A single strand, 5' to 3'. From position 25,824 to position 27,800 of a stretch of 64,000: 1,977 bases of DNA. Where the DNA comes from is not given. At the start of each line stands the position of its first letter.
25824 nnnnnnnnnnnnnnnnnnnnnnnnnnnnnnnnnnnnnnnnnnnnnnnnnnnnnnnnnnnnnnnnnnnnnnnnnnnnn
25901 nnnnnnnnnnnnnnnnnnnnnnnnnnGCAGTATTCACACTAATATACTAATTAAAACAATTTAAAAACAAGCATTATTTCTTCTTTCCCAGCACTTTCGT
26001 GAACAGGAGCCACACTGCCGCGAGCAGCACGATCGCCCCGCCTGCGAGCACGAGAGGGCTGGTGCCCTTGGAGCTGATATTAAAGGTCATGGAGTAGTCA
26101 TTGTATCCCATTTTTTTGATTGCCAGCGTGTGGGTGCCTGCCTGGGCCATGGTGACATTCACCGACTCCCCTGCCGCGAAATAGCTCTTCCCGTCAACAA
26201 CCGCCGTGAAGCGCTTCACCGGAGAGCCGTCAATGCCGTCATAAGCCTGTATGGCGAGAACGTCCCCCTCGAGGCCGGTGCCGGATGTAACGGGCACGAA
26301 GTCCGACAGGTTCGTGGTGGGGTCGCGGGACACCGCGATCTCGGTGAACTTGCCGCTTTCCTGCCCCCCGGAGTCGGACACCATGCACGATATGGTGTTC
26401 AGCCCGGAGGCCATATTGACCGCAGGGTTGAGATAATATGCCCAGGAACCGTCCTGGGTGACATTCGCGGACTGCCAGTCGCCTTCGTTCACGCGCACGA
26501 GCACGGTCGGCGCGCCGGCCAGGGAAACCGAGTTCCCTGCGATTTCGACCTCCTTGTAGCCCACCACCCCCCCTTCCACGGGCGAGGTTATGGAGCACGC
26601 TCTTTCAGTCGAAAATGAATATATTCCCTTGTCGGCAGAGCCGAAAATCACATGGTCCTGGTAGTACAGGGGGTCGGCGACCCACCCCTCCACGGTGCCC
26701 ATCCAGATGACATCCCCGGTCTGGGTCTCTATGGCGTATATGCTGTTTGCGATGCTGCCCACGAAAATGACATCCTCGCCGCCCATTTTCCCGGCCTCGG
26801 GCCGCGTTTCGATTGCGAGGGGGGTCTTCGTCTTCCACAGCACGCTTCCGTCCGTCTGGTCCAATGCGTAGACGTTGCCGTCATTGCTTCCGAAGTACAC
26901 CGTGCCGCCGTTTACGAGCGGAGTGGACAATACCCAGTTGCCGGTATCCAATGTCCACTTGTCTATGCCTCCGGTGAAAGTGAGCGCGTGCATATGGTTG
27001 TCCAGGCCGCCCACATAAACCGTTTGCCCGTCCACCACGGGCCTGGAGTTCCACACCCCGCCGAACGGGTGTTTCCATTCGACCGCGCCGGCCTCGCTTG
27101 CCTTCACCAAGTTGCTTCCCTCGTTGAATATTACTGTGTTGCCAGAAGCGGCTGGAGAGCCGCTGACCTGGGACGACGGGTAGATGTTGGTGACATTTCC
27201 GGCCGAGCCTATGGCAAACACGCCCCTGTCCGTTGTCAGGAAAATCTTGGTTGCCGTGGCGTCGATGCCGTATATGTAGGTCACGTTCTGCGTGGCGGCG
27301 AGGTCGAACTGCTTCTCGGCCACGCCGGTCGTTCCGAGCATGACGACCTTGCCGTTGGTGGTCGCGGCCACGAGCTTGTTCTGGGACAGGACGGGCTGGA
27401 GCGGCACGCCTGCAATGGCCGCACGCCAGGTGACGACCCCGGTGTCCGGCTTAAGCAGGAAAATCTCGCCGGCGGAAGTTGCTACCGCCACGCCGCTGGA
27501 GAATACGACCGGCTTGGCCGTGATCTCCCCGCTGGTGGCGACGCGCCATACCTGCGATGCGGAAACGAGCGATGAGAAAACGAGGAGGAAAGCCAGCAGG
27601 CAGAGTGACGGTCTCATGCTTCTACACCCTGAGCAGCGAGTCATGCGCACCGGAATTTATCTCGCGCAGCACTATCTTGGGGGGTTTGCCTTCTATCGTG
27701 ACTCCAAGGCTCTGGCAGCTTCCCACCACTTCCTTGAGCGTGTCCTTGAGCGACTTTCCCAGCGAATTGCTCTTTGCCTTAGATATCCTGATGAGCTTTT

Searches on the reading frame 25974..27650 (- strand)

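Call 13: search_protein_families(library=ncbifam, proteins=[window:25974-27650:-])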
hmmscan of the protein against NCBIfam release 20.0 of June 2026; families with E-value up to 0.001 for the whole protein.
window:25974-27650:- (558 aa): 5 families
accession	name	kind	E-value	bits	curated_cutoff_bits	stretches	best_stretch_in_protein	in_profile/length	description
TIGR03300.1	assembly_YfgL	equivalog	4.1e-39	134.3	285.2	4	159-317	54-215/377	outer membrane protein assembly factor BamB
NF008351.0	PRK11138.1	equivalog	1.3e-19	70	423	2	244-349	65-178/394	outer membrane protein assembly factor BamB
TIGR03075.1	PQQ_enz_alc_DH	subfamily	6.5e-10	38.2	480.05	1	241-337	62-171/530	PQQ-dependent dehydrogenase, methanol/ethanol family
NF053615.1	SerThrKinAfsKStmc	equivalog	1.9e-09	36.8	1300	1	165-348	569-761/809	protein serine/threonine kinase AfsK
TIGR04528.1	acido_non_PQQ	subfamily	7.6e-06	25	650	1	216-306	399-490/493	acido-empty-quinoprotein group A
